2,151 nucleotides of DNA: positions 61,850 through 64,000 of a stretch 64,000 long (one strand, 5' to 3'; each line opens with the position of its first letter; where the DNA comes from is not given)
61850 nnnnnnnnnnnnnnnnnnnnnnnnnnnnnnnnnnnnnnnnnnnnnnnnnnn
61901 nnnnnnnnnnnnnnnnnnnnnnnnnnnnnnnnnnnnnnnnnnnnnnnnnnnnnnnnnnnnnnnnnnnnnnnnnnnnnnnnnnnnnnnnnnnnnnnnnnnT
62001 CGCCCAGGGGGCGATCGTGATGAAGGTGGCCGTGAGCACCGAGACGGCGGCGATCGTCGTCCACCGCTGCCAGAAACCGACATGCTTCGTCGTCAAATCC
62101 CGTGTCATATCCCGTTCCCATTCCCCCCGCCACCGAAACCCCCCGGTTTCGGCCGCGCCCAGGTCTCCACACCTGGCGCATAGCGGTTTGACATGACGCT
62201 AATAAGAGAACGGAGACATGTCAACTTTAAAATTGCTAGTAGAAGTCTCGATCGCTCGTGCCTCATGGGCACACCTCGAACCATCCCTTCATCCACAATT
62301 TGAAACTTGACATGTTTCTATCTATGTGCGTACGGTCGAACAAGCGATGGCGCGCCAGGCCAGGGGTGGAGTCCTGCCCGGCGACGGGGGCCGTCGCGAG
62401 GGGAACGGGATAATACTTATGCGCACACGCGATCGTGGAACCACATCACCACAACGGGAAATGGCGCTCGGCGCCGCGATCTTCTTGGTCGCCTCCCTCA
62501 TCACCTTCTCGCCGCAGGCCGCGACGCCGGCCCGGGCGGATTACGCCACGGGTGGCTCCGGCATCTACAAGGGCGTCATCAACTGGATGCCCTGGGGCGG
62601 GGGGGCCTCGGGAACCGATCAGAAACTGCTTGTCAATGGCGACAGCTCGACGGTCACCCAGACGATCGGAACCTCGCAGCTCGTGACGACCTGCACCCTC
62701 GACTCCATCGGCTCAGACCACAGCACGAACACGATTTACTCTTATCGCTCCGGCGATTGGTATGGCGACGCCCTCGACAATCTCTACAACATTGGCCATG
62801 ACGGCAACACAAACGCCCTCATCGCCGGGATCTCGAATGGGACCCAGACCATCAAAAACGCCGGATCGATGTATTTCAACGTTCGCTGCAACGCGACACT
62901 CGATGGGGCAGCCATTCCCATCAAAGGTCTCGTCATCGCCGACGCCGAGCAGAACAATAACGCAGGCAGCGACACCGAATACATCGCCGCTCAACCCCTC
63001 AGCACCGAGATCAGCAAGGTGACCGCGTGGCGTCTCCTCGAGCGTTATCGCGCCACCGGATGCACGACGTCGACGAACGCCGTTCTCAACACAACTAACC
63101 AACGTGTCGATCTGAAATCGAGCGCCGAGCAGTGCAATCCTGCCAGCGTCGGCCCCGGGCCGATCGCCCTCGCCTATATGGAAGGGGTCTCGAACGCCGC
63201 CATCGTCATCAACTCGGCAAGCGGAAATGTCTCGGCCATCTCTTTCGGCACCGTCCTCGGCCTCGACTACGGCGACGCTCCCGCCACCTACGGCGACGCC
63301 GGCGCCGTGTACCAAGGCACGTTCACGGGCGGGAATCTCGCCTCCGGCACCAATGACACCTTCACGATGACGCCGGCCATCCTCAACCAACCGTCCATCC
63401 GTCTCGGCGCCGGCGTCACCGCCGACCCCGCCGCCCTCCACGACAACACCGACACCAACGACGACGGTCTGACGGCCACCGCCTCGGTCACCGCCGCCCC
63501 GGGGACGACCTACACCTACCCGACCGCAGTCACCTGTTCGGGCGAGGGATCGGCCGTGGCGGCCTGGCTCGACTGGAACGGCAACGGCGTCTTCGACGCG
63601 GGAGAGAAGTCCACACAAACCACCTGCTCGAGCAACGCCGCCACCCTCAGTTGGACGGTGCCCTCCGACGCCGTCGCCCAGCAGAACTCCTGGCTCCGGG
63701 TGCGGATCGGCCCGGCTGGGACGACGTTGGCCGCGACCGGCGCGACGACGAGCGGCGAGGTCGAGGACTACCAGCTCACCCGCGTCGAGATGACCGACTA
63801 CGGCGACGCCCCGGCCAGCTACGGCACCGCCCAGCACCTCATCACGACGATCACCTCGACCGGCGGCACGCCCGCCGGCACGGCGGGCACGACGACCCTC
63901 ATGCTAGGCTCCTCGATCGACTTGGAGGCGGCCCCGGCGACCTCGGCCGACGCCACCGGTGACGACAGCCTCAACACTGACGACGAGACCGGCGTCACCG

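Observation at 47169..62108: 14.9-kb single ORF encoding a 4,979-aa wall-anchored protein with 35 tandem Ig-like repeats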

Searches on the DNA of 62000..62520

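Call 82: search_rna_families(source=window, start=62000, end=62520, threshold=evalue, max_evalue=1)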
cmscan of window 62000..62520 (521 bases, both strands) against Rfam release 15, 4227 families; matches with E-value up to 1: 0.
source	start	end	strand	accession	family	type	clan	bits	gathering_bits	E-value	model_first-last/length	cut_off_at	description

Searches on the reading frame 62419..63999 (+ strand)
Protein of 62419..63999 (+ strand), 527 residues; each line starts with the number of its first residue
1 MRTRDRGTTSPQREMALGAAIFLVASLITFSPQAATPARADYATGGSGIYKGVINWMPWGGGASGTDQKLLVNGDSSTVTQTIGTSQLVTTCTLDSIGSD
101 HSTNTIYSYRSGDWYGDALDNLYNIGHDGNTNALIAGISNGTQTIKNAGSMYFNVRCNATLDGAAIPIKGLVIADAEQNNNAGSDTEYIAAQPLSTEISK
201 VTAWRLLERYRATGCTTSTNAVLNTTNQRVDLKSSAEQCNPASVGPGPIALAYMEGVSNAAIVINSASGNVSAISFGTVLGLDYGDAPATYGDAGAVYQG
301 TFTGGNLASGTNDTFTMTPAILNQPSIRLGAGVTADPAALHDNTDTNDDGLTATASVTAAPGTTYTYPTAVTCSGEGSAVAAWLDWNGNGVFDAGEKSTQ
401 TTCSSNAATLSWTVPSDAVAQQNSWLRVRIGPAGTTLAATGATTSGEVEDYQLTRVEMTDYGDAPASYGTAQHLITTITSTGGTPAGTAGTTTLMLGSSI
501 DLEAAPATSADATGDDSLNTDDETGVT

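Call 76: search_protein_families(library=pfam, proteins=[window:62419-63999:+], max_evalue=0.01)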
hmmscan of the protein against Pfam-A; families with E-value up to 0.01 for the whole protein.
window:62419-63999:+ (527 aa): 3 families
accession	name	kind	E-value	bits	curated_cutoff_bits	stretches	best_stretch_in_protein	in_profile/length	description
PF18651.6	CshA_NR2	-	1.1e-37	130.6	24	1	53-279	2-196/196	Surface adhesin CshA non-repetitive domain 2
PF20009.4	GEVED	-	4.3e-17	63.1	24.4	1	380-454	2-78/78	GEVED domain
PF23657.1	DUF7151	-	0.0041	17.5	27.2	1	366-401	8-44/46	Domain of unknown function (DUF7151)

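Call 89: search_protein_families(library=ncbifam, proteins=[window:62419-63999:+], max_evalue=0.01)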
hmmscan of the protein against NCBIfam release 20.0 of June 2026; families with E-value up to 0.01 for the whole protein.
window:62419-63999:+ (527 aa): 1 family
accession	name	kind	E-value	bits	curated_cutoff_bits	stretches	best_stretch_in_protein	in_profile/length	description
NF047971.1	ThermolysLepto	equivalog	0.0031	15.7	1350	1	381-456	692-772/776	M4 family metalopeptidase thermolysin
